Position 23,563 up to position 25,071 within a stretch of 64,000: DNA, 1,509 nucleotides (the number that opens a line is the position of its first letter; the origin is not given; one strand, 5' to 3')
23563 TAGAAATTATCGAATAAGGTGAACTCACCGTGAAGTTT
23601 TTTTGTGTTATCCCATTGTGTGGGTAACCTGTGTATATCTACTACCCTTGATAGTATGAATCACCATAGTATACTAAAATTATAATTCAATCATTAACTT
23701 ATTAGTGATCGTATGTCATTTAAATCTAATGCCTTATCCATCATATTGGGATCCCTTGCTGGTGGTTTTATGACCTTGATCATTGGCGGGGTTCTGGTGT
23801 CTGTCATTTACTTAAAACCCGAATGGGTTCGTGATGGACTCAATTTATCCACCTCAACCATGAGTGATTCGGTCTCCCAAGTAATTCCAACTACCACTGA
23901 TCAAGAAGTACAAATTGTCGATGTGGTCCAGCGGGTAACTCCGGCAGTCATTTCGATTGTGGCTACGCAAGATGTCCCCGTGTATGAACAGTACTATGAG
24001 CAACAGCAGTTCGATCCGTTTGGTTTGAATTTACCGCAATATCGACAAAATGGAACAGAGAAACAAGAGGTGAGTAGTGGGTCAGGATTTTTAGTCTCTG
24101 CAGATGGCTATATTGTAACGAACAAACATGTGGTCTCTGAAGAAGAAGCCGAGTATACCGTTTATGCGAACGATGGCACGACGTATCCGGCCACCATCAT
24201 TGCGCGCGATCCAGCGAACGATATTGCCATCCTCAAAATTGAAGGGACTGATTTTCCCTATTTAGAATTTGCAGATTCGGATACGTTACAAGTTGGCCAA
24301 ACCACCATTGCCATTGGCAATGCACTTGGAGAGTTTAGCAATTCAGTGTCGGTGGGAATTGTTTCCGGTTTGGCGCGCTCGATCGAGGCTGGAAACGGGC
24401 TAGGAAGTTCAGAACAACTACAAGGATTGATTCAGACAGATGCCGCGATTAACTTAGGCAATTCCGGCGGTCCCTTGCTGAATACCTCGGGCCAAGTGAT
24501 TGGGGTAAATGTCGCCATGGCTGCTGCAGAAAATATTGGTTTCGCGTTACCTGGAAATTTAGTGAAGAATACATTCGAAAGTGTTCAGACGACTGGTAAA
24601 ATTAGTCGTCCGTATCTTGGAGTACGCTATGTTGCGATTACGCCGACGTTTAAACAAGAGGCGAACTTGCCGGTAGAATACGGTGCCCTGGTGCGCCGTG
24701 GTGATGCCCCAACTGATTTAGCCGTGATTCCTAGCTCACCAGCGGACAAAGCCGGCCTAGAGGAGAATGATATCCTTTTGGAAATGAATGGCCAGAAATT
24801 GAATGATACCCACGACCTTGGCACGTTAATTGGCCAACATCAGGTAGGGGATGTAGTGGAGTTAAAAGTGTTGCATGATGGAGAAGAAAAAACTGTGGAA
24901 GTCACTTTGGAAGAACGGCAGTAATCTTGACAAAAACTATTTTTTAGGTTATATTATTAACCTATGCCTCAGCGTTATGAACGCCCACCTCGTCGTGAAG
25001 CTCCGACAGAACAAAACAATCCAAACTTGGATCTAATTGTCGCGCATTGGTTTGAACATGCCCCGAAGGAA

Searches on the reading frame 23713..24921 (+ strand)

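Call 20: search_protein_families(library=pfam, proteins=[window:23713-24921:+], max_evalue=0.001)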
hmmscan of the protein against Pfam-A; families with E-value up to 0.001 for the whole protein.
window:23713-24921:+ (403 aa): 6 families
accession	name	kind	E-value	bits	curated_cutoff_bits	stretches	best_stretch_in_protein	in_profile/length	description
PF13365.12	Trypsin_2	-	7.7e-35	121.2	27.6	1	123-265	1-144/144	Trypsin-like peptidase domain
PF00089.32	Trypsin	-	6.9e-15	55.9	20.6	1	123-278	27-210/220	Trypsin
PF13180.12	PDZ_2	-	7.3e-15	55.5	27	1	301-399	2-80/80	PDZ domain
PF17820.7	PDZ_6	-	1.3e-08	34.9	27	1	337-386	4-52/54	PDZ domain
PF00595.29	PDZ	-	4.5e-05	24.2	23.2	1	338-386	32-80/81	PDZ domain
PF10459.15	Peptidase_S46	-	5.9e-05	22.4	22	0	242-266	626-650/698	Peptidase S46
